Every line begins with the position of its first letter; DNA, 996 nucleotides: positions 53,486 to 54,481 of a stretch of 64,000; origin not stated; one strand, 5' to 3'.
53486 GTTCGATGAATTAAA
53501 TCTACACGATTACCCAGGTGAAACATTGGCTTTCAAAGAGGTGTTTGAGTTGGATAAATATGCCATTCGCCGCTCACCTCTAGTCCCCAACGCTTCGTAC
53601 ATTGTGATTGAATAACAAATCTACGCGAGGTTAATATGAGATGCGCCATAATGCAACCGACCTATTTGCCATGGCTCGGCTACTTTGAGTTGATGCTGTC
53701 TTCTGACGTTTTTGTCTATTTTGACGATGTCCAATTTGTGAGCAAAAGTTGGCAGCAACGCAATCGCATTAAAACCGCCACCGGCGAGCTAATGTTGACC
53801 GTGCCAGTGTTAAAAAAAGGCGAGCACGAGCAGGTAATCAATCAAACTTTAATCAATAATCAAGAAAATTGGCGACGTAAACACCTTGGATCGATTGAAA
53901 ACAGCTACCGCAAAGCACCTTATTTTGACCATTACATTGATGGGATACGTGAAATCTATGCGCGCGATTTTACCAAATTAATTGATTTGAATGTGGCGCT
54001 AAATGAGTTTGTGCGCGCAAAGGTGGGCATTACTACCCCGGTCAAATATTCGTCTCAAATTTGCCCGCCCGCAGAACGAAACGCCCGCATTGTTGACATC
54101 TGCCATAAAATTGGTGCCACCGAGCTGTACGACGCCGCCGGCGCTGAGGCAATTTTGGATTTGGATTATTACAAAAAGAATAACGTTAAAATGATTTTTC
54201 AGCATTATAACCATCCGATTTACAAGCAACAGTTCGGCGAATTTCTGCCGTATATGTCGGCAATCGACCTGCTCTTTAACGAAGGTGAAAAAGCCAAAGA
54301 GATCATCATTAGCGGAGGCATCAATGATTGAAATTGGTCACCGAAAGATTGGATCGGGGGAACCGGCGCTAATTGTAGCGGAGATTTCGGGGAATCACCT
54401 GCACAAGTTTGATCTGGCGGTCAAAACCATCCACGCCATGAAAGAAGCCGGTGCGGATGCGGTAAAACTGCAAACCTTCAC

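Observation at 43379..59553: Complete-looking pseudaminic-acid-type nonulosonic acid pathway with extra methyltransferases and paired GT-B transferases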

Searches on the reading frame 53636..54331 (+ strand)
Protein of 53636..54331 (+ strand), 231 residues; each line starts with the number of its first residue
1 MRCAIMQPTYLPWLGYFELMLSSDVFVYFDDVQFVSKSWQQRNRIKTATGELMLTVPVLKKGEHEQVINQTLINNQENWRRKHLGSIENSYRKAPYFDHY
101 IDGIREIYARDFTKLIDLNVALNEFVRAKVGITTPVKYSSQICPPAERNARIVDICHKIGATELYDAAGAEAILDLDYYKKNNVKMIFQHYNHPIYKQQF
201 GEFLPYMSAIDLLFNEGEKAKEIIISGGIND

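Call 3: search_protein_families(library=ncbifam, proteins=[window:53636-54331:+], max_evalue=0.001)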
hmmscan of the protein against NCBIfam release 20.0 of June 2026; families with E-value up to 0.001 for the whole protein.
window:53636-54331:+ (231 aa): 0 families

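Call 4: search_protein_families(library=pfam, proteins=[window:53636-54331:+], max_evalue=0.001)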
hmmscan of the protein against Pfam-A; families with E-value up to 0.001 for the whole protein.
window:53636-54331:+ (231 aa): 1 family
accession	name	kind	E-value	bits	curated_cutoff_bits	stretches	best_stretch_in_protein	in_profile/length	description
PF08889.16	WbqC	-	6.8e-74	248.8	21.3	1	7-221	1-216/218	WbqC-like protein family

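Call 20: search_solved_structures(query=window:53636-54331:+, max_evalue=1)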
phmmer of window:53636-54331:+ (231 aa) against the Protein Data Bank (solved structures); distinct sequences matched with E-value up to 1: 1.
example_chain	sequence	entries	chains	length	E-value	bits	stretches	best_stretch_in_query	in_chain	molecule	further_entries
8b3s_A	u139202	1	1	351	0.44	13.4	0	63-100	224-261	UPF0736 protein B4122_0676,UPF0736 protein YjbA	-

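Call 31: find_homologous_proteins(query=window:53636-54331:+, max_evalue=0.001)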
Query window:53636-54331:+ (231 aa): 3289 proteins with E <= 0.001 among 3480 candidates; the best 120 are listed.
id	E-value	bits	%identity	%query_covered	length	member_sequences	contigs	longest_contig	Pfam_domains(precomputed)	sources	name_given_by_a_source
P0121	1.9e-150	517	100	98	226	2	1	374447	PF08889.17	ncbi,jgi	ncbi:MAG: WbqC family protein [Patescibacteria group bacterium]|jgi:hypothetical protein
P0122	9.5e-96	338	64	99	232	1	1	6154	PF08889.17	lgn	-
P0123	2.3e-93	330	63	98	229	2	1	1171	PF08889.17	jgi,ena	-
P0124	4.2e-91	323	65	97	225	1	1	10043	PF08889.17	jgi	jgi:hypothetical protein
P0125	7.5e-91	322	63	98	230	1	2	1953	PF08889.17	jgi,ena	-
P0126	5.3e-88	313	59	99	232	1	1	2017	PF08889.17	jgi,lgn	-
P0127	9.6e-86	305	57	98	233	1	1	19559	PF08889.17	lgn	-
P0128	9.8e-85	302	59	97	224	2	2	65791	PF08889.17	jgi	jgi:hypothetical protein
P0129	1.7e-84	301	59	97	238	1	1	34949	PF08889.17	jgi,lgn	-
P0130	3.2e-84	300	60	98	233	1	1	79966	PF08889.17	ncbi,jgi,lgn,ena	jgi:hypothetical protein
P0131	4.0e-84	300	58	99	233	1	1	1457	PF08889.17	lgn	-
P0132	1.2e-83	298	61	96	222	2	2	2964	PF08889.17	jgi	jgi:hypothetical protein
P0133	2.3e-83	297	57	97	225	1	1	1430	PF08889.17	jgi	jgi:hypothetical protein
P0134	8.8e-83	295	56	98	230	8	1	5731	PF08889.17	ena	-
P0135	1.7e-82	295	54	99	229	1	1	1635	PF08889.17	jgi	jgi:hypothetical protein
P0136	3.1e-82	294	58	96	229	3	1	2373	PF08889.17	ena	-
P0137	1.3e-81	292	58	97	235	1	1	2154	PF08889.17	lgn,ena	-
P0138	1.3e-81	292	58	98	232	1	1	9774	PF08889.17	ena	-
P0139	2.0e-81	291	58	97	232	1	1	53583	PF08889.17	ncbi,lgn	-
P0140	7.0e-81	289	59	98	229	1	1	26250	PF08889.17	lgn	-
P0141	1.1e-79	285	56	98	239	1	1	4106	PF08889.17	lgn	-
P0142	2.1e-79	284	57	97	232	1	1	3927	PF08889.17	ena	-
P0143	1.8e-78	281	56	98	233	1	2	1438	PF08889.17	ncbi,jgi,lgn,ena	-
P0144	1.1e-77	279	53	98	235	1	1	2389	PF08889.17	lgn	-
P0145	5.1e-77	277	56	98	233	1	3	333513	PF08889.17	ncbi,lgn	-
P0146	6.4e-77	276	55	98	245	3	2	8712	PF08889.17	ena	-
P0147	7.5e-77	276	54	97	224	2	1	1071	PF08889.17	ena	-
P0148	1.6e-76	275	54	100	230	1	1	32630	PF08889.17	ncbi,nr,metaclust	ncbi:MAG: hypothetical protein A2Z70_01090 [Chloroflexi bacterium RBG_13_48_17]|nr:MAG: hypothetical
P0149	2.3e-76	274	52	98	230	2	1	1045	PF08889.17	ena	-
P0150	3.0e-76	274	56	98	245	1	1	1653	PF08889.17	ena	-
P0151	4.4e-76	274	54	100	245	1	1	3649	PF08889.17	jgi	-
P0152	7.2e-76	273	53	99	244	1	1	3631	PF08889.17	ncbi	-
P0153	9.5e-76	272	53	98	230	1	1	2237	PF08889.17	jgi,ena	-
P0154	9.6e-76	272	55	97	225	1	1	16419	PF08889.17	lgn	-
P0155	1.2e-75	272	52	99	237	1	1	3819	PF08889.17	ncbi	-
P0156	2.3e-75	271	52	98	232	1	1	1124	PF08889.17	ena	-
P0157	2.4e-75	271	56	97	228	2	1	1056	PF08889.17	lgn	-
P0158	2.5e-75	271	53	98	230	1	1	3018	PF08889.17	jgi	-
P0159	2.9e-75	271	52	98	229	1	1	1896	PF08889.17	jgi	jgi:hypothetical protein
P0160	2.0e-74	268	54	99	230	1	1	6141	PF08889.17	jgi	jgi:hypothetical protein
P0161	3.7e-74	267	53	99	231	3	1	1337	PF08889.17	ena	-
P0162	1.6e-73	265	54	99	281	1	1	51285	PF08889.17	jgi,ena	jgi:hypothetical protein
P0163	7.2e-73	263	52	99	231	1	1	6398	PF08889.17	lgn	-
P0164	1.1e-72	262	52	100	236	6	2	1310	PF08889.17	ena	-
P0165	1.6e-72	262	53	98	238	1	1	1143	PF08889.17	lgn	-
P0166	1.8e-72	262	49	100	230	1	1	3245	PF08889.17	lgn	-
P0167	2.3e-72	261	53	98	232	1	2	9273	PF08889.17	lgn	-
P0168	3.2e-72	261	52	98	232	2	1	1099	PF08889.17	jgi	-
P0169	3.4e-72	261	54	97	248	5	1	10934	PF08889.17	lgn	-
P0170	4.0e-72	261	53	98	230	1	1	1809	PF08889.17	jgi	jgi:hypothetical protein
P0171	9.1e-72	259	53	97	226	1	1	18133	PF08889.17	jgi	jgi:hypothetical protein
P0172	1.0e-71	259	53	98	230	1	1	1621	PF08889.17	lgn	-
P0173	1.2e-71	259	52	98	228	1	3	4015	PF08889.17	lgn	-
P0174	4.3e-71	257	50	97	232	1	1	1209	PF08889.17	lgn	-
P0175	7.8e-71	256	50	96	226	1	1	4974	PF08889.17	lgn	-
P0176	9.0e-71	256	53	96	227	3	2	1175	PF08889.17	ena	-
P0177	9.7e-71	256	52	99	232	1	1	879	PF08889.17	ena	-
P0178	1.5e-70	255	52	97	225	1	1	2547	PF08889.17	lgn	-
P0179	2.2e-70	255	50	98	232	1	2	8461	PF08889.17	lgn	-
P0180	8.0e-70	253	54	97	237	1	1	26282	PF08889.17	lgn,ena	-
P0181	8.5e-70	253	50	99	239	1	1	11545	PF08889.17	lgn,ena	-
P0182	1.0e-69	253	51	98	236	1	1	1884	PF08889.17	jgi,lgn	-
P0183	1.7e-69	252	53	97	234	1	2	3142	PF08889.17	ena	-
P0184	2.3e-69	252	50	99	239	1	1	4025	PF08889.17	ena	-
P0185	3.2e-69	251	49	98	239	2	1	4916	PF08889.17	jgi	jgi:hypothetical protein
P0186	4.9e-69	251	50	98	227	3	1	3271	PF08889.17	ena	-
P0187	6.5e-69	250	50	99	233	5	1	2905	PF08889.17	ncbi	-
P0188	1.6e-68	249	51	98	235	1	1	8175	PF08889.17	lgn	-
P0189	1.8e-68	249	51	98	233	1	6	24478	PF08889.17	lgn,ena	-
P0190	8.4e-68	246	52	97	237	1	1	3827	PF08889.17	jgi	jgi:hypothetical protein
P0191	1.7e-67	245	51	97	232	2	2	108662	PF08889.17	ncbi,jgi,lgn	jgi:hypothetical protein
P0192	2.5e-67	245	51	98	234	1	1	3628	PF08889.17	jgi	-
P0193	3.6e-67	244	51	97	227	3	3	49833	PF08889.17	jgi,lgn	-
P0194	6.7e-67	244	51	98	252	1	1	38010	PF08889.17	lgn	-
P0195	2.8e-66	241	50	97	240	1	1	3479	PF08889.17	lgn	-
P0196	3.8e-66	241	47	99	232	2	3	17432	PF08889.17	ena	-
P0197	3.8e-66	241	50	96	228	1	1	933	PF08889.17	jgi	jgi:hypothetical protein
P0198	4.0e-66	241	51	97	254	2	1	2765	PF08889.17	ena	-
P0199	4.0e-66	241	49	96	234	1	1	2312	PF08889.17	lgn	-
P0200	5.2e-66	241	47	97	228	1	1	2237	PF08889.17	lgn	-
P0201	5.9e-66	240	49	99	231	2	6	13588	PF08889.17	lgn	-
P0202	4.0e-65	238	49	98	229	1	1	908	PF08889.17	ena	-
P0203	6.0e-65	237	49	98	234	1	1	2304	PF08889.17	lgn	-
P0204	8.7e-65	237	50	97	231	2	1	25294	PF08889.17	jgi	-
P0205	2.0e-64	235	49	98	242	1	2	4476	PF08889.17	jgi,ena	-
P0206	2.2e-64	235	49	97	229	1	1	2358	PF08889.17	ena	-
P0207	2.9e-64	235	50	97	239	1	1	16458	PF08889.17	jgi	jgi:hypothetical protein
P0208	3.5e-64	235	49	98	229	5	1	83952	PF08889.17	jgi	jgi:hypothetical protein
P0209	4.1e-64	234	46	97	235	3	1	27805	PF08889.17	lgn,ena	-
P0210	5.4e-64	234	45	99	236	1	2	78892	PF08889.17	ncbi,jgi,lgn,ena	-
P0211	6.0e-64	234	50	98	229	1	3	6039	PF08889.17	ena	-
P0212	7.1e-64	234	48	98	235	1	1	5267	PF08889.17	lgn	-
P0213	7.8e-64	233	47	99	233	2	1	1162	PF08889.17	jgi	-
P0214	7.8e-64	233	50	93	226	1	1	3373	PF08889.17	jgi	-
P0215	1.3e-63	233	46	98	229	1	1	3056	PF08889.17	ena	-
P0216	1.8e-63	232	47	97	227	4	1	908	PF08889.17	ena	-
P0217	2.2e-63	232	48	99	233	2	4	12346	PF08889.17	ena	-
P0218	2.4e-63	232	48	97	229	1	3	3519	PF08889.17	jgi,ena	-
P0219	4.4e-63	231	48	98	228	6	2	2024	PF08889.17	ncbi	-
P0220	5.1e-63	231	48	96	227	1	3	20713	PF08889.17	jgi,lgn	-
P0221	5.6e-63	231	45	98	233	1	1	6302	PF08889.17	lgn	-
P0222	1.6e-62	229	47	99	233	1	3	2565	PF08889.17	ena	-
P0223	2.6e-62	228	46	98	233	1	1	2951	PF08889.17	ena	-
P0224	3.6e-62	228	46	97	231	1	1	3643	PF08889.17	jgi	jgi:hypothetical protein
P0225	6.3e-62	227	46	97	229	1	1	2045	PF08889.17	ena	-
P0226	6.5e-62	227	48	98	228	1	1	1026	PF08889.17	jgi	jgi:hypothetical protein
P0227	1.0e-61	227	46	97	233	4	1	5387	PF08889.17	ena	-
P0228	1.6e-61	226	46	97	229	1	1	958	PF08889.17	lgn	-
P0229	2.4e-61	225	46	98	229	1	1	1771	PF08889.17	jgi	-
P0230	2.6e-61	225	47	97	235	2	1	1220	PF08889.17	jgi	jgi:hypothetical protein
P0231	3.0e-61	225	45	98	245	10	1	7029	PF08889.17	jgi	jgi:hypothetical protein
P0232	4.0e-61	225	45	97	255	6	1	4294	PF08889.17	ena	-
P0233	7.7e-61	224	45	99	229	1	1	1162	PF08889.17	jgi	jgi:WbqC-like protein family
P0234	1.0e-60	223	45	97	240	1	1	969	PF08889.17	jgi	jgi:hypothetical protein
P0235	1.1e-60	223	46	97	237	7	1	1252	PF08889.17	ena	-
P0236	1.1e-60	223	45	98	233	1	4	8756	PF08889.17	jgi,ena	-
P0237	1.5e-60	223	47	97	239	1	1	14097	PF08889.17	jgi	-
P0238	1.8e-60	222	44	98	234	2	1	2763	PF08889.17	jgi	jgi:hypothetical protein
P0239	1.9e-60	222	47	98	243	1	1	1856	PF08889.17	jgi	-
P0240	4.5e-60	221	48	97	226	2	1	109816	PF08889.17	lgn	-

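Call 42: predict_structure(alignment_id=A2)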
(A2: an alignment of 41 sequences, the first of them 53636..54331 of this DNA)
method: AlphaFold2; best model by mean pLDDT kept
length: 231 residues; sequences in the alignment: 41
mean_pLDDT: 93.9   pTM: 0.91
mean pLDDT of the five models: 93.9, 93.6, 93.3, 92.9, 92.6
residues with pLDDT >= 90: 198; 70-90: 26; 50-70: 6; < 50: 1
segments of 3 or more residues with pLDDT < 50: none
pLDDT, mean of each block of 10 residues (from residue 1): 97 97 97 85 91 93 77 95 98 98 99 97 99 98 84 96 95 93 96 95 95 98 92 47
secondary structure, 60 per line:
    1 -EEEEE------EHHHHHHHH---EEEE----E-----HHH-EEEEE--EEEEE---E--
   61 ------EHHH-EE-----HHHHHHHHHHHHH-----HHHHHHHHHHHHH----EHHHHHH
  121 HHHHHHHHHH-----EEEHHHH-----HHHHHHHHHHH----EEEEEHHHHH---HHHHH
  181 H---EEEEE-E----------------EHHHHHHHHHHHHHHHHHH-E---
elements in order: E2-6 H14-21 E25-28 E43-47 E50-54 H79-91 H97-109 H115-130 E136-138 H139-142 H148-158 E163-167 H168-172 H176-181 E185-189 H209-226

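Call 45: fold_search(model_id=the predicted structure, library=pdb)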
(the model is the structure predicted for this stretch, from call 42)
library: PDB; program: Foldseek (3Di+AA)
matches with E <= 10: 700; with E <= 0.001: 0
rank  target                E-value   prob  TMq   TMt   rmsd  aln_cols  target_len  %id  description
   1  5jjp_C                1.3e-02  0.20  0.20  0.13  17.9       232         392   11  Crystal structure of CmiS6 (released 2017-03-22)
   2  9l8h_A                1.8e-02  0.14  0.18  0.10  18.1       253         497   11  The structure of HitB-HitD complex with a C4 pantetheine cross-linking probe (released 2026-01-21)
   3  5jjp_D                4.4e-02  0.13  0.20  0.13  17.8       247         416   10  Crystal structure of CmiS6 (released 2017-03-22)
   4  5jjp_A                6.5e-02  0.12  0.20  0.13  17.8       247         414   11  Crystal structure of CmiS6 (released 2017-03-22)
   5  6m01_A                6.9e-02  0.09  0.18  0.10  17.9       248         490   12  The structure of HitB-HitD complex (released 2020-07-08)
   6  2pz0_A                7.3e-02  0.09  0.15  0.15  14.2       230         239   10  Crystal structure of Glycerophosphodiester Phosphodiesterase (GDPD) from T. tengcongensis (released 2008-04-01)
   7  7rt0                  7.3e-02  0.05  0.11  0.08  18.6       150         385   13  1.80 A resolution structure of MAO from P. nicotinovorans in complex with FAD (released 2021-08-25)
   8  7dq6_A                7.8e-02  0.11  0.20  0.12  17.9       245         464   11  Crystal structure of HitB in complex with (S)-beta-3-Br-phenylalanine sulfamoyladenosine (released 2021-03-03)
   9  8yyq                  7.8e-02  0.07  0.14  0.09  17.9       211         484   13  Structure of the HitB F328L mutant (released 2024-06-05)
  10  7dq5_B                8.3e-02  0.05  0.13  0.09  18.0       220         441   11  Crystal structure of HitB in complex with (S)-beta-phenylalanine sulfamoyladenosine (released 2021-03-03)
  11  3ujp_C                1.0e-01  0.14  0.25  0.22  14.1       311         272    9  Structure of MntC protein at 2.7A (released 2012-11-14)
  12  7me1_A                1.3e-01  0.08  0.19  0.17  14.9       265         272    9  YfeA oligomer crystal 1, form 1 (released 2021-08-25)
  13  8yyr                  1.3e-01  0.05  0.14  0.08  18.1       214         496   12  Structure of the HitB T293G mutant (released 2024-06-05)
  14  3ks6_A                1.4e-01  0.06  0.14  0.14  14.7       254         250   11  Crystal structure of Putative glycerophosphoryl diester phosphodiesterase (17743486) from AGROBACTERIUM TUMEFACIENS st (released 2009-12-08)
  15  1u7d_B                1.5e-01  0.14  0.27  0.23  18.2       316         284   10  crystal structure of apo M. jannashii tyrosyl-tRNA synthetase (released 2005-05-17)
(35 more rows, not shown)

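Call 72: search_dna_similar(query=window:53636-54331:+, collection=plasmids, mode=protein, max_evalue=1e-8, max_rows=20)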
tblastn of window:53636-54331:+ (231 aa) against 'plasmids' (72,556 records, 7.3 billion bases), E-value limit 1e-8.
Records with a match: 69; places in all: 70; records where one place covers at least 80% of the query: 67.
Best place of each record, by identity: <60% 69.
By first word of the organism name: Bacillus 28; Rhizobium 16; Neorhizobium 3; Azospirillum 2; Streptomyces 2; Cupriavidus 2; Ralstonia 2; Mariluticola 1; Solidesulfovibrio 1; Natrinema 1; and 11 more.
By predicted mobility (MOB-suite, as given by PLSDB): non-mobilizable 57; conjugative 9; mobilizable 3.
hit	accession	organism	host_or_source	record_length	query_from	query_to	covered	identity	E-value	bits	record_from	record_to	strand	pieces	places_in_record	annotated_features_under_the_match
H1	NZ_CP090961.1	Mariluticola halotolerans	sea sediment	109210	1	220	95%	38.1%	2e-34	137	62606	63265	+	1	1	WbqC family protein | hypothetical protein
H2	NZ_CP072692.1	Bacillus thuringiensis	whole organism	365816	7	227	96%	36.9%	1e-35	140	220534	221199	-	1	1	WbqC family protein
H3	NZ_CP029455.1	Bacillus cereus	Chives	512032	7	227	96%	36.5%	2e-35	139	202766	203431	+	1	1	WbqC family protein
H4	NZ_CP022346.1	Bacillus thuringiensis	soil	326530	7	227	96%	36.5%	4e-35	139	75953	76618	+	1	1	WbqC family protein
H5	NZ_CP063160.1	Bacillus cereus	-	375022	7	227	96%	36.5%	4e-35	138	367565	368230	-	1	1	WbqC family protein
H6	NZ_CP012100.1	Bacillus thuringiensis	whole organism,soil sample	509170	7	227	96%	36.5%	2e-34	137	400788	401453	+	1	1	WbqC family protein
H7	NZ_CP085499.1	Bacillus cereus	coffee,cell culture,root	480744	7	227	96%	36.0%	3e-34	136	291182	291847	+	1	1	WbqC family protein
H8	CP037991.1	Bacillus mycoides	soil core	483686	7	227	94%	36.2%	8e-25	139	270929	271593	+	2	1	none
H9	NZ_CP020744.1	Bacillus mycoides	whole organism,soil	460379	7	227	96%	35.4%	2e-31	128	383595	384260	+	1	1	WbqC family protein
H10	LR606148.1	Rhizobium sp. Q54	paddy soil contaminated with arsenic ...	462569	2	224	97%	34.7%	6e-29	120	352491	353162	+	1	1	WbqC-like protein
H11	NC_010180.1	Bacillus mycoides KBAB4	-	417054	7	227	96%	35.0%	3e-31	127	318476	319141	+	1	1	WbqC family protein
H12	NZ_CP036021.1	Bacillus mycoides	cell culture,soil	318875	7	227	96%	35.0%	4e-31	127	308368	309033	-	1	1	WbqC family protein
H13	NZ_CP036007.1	Bacillus mycoides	cell culture,soil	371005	7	227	96%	35.0%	4e-31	127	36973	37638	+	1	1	WbqC family protein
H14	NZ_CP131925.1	Bacillus mycoides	whole organism,soil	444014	7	227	96%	35.0%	4e-31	127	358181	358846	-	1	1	WbqC family protein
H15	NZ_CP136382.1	Bacillus mycoides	whole organism,soil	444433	7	227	96%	35.0%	4e-31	127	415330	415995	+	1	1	WbqC family protein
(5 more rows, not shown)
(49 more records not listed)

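Call 73: get_annotated_region(hit=H2, flank=9000)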
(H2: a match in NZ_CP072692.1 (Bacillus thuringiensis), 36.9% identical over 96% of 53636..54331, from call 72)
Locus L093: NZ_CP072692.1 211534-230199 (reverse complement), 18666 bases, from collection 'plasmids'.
description: Bacillus thuringiensis strain IMBL-B9 plasmid pKBT365, complete sequence
organism: Bacillus thuringiensis (NCBI taxid 1428)
taxonomy: Bacteria; Bacillota; Bacilli; Bacillales; Bacillaceae; Bacillus; Bacillus thuringiensis
host: -; source: whole organism; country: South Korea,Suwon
typing (MOB-suite, as given by PLSDB): non-mobilizable; replicon rep_cluster_125,rep_cluster_1721; mating-pair formation MPF_T
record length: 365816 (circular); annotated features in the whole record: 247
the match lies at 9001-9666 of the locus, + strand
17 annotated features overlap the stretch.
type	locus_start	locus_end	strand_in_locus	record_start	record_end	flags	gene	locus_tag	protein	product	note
CDS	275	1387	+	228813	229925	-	ald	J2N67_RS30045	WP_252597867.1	alanine dehydrogenase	GO:0006522 - alanine metabolic process [Evidence IEA]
CDS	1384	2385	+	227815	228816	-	tdcB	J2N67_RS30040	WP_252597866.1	bifunctional threonine ammonia-lyase/L-serine ammonia-lyase TdcB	GO:0006567 - threonine catabolic process [Evidence IEA]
CDS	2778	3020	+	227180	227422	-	-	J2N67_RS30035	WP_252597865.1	hypothetical protein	-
CDS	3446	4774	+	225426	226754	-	-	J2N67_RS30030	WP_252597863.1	nucleotide sugar dehydrogenase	GO:0000271 - polysaccharide biosynthetic process [Evidence IEA]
CDS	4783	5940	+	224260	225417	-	-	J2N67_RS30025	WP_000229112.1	DegT/DnrJ/EryC1/StrS family aminotransferase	-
CDS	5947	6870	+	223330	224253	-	-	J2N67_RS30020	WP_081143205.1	NAD-dependent epimerase/dehydratase family protein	-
CDS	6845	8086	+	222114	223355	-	-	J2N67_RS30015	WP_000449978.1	aminotransferase class V-fold PLP-dependent enzyme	-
CDS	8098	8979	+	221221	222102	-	-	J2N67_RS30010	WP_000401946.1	GNAT family N-acetyltransferase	-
CDS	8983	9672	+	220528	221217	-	-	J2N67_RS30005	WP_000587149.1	WbqC family protein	-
CDS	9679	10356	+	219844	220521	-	-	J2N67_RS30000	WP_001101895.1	PIG-L family deacetylase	-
CDS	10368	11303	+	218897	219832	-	-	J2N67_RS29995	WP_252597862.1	sugar phosphate isomerase/epimerase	-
CDS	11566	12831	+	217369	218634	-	-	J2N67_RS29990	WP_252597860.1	MFS transporter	GO:0055085 - transmembrane transport [Evidence IEA]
CDS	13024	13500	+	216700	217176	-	-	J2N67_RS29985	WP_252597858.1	GNAT family N-acetyltransferase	-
CDS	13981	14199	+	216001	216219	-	-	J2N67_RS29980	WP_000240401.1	hypothetical protein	-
CDS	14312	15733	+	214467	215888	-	-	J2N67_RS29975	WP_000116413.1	IS4-like element ISBth4 family transposase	GO:0006313 - DNA transposition [Evidence IEA]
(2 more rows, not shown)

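Call 74: get_annotated_region(hit=H1, flank=9000)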
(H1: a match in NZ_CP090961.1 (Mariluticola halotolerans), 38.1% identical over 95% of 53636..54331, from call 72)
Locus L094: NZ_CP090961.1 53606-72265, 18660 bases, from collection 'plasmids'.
description: Mariluticola halotolerans strain LMO-2 plasmid unnamed, complete sequence
organism: Mariluticola halotolerans (NCBI taxid 2909283)
taxonomy: Bacteria; Pseudomonadota; Alphaproteobacteria; Hyphomicrobiales; Devosiaceae; Mariluticola; Mariluticola halotolerans
host: -; source: sea sediment; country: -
typing (MOB-suite, as given by PLSDB): non-mobilizable
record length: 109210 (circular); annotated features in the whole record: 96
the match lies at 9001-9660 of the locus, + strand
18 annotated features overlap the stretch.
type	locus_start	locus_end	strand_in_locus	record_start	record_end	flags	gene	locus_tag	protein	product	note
CDS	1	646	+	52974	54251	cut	tviB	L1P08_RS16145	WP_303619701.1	Vi polysaccharide biosynthesis UDP-N-acetylglucosamine C-6 dehydrogenase TviB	GO:0000271 - polysaccharide biosynthetic process [Evidence IEA]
CDS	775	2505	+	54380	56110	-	-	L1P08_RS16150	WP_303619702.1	ABC transporter ATP-binding protein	-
CDS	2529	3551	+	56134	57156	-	pseB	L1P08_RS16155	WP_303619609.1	UDP-N-acetylglucosamine 4,6-dehydratase (inverting)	-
CDS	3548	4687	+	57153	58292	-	pseC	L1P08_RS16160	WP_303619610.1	UDP-4-amino-4, 6-dideoxy-N-acetyl-beta-L-altrosamine transaminase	-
CDS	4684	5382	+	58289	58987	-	pseF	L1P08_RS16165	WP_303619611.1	pseudaminic acid cytidylyltransferase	-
CDS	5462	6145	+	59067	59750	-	-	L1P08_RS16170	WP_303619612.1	PIG-L deacetylase family protein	-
CDS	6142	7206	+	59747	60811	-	pseG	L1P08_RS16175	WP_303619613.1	UDP-2,4-diacetamido-2,4, 6-trideoxy-beta-L-altropyranose hydrolase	-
CDS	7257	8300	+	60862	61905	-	-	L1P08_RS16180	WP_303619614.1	N-acetylneuraminate synthase family protein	GO:0016051 - carbohydrate biosynthetic process [Evidence IEA]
CDS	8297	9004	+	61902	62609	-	-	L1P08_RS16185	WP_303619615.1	hypothetical protein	-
CDS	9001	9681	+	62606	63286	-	-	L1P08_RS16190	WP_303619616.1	WbqC family protein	-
CDS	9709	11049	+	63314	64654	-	-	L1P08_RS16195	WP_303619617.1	NAD(P)-binding protein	-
CDS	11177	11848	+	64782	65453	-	-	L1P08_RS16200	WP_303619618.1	methyltransferase domain-containing protein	-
CDS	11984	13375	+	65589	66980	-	-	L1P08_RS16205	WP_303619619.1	hypothetical protein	-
CDS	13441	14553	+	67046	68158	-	-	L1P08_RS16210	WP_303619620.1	glycosyltransferase family 4 protein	-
CDS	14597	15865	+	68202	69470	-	-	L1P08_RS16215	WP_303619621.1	hypothetical protein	-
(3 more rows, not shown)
